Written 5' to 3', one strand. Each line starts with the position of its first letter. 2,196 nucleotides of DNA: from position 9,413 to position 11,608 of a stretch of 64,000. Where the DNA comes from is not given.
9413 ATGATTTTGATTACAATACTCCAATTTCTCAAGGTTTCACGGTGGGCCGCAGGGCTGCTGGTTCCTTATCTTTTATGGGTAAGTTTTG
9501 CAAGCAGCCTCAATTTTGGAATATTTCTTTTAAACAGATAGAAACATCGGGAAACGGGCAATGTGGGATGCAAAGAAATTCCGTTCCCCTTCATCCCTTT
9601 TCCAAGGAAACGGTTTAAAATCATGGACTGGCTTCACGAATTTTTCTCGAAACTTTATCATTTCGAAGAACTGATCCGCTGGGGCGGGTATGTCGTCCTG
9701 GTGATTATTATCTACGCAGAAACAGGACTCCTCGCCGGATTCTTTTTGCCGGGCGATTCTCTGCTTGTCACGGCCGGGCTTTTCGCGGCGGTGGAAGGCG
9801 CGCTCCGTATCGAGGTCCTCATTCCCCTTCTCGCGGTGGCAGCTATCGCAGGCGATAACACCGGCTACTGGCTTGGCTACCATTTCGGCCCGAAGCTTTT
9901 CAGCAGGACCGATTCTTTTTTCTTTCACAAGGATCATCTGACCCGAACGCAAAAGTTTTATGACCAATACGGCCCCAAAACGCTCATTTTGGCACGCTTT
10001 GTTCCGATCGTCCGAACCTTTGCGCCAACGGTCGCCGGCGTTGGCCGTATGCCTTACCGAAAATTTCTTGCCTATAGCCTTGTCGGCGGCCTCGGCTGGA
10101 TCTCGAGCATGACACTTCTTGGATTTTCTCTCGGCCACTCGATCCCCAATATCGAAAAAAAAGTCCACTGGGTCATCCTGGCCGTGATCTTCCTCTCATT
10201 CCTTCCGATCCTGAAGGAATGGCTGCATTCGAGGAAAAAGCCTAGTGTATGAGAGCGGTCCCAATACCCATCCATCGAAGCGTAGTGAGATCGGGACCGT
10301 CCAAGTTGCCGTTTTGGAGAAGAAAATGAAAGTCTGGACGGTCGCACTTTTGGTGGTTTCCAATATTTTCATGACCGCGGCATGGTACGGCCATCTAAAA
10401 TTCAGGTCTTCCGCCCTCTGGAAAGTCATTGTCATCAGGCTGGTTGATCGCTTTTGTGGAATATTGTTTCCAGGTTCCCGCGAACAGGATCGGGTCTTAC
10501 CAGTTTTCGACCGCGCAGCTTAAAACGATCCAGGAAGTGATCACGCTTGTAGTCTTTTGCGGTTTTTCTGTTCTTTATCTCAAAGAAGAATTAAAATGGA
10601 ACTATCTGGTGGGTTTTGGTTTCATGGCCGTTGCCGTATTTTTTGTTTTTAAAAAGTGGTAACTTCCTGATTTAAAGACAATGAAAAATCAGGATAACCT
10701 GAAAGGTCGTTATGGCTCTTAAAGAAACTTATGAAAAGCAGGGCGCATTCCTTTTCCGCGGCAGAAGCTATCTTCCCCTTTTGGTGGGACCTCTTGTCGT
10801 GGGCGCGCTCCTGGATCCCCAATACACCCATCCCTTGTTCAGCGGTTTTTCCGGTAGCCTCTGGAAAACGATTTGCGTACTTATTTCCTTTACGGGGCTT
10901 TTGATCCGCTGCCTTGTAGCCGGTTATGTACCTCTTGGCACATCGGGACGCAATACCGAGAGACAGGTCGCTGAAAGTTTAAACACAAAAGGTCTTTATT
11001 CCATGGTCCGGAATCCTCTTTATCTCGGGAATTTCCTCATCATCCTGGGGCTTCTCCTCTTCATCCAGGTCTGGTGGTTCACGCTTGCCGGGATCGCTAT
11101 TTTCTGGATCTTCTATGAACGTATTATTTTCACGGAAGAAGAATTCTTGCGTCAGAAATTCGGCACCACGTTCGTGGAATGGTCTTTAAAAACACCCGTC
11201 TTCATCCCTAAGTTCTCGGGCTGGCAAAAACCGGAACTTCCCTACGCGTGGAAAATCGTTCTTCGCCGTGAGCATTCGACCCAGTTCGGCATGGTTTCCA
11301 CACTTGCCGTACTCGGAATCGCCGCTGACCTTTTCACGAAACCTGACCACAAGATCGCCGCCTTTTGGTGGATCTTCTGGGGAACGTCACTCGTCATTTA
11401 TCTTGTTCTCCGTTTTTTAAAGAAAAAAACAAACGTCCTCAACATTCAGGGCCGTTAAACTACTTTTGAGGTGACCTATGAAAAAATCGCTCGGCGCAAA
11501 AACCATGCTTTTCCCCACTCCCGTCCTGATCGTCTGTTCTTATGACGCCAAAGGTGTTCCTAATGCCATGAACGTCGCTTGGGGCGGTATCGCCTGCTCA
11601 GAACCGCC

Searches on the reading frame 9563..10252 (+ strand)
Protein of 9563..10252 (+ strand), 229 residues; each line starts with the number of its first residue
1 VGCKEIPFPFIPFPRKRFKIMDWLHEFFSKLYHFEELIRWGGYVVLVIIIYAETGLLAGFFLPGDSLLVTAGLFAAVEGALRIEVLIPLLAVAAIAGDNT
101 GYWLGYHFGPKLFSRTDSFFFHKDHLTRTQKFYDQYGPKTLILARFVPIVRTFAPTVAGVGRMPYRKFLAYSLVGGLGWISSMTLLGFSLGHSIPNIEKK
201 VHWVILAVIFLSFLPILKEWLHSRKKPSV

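Call 6: search_protein_families(library=pfam, proteins=[window:9563-10252:+])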
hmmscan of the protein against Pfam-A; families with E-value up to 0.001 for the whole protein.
window:9563-10252:+ (229 aa): 1 family
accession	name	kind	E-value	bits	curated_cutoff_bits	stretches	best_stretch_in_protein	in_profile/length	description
PF09335.16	VTT_dom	-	2.1e-18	67.4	33.9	1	62-187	1-121/123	VTT domain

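Call 48: search_protein_families(library=ncbifam, proteins=[window:9563-10252:+], max_evalue=0.00001)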
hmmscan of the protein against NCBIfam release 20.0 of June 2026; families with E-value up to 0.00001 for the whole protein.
window:9563-10252:+ (229 aa): 3 families
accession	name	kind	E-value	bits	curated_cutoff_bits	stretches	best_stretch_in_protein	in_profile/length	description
NF008102.0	PRK10847.1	equivalog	6e-52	176.6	236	1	42-225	29-212/219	DedA family protein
NF052604.1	UndecprPTUtpABac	equivalog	1.2e-15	58.1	250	1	85-214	51-181/198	undecaprenyl phosphate transporter UptA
NF052605.1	UndecprPTUptAStph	equivalog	1.6e-13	51.1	300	1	36-204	7-176/197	undecaprenyl phosphate transporter UptA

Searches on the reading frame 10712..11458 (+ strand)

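Call 6: search_protein_families(library=pfam, proteins=[window:10712-11458:+])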
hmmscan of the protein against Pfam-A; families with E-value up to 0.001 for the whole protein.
window:10712-11458:+ (248 aa): 2 families
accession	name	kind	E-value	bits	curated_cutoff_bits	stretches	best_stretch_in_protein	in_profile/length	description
PF04191.18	PEMT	-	4e-10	40.5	25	1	87-152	39-104/105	Phospholipid methyltransferase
PF04140.19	ICMT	-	5.6e-06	27.1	24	1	89-146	34-93/95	Isoprenylcysteine carboxyl methyltransferase (ICMT) family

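Call 48: search_protein_families(library=ncbifam, proteins=[window:10712-11458:+], max_evalue=0.00001)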
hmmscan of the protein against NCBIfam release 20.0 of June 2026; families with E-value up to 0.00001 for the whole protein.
window:10712-11458:+ (248 aa): 2 families
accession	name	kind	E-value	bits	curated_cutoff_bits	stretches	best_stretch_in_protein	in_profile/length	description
TIGR04571.1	LmtA_Leptospira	exception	3.8e-66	223.4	325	1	1-248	1-252/252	lipid A Kdo2 1-phosphate O-methyltransferase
NF040696.1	isopcys_mtase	equivalog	8.5e-11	42.1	160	1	89-167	111-189/190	protein-S-isoprenylcysteine O-methyltransferase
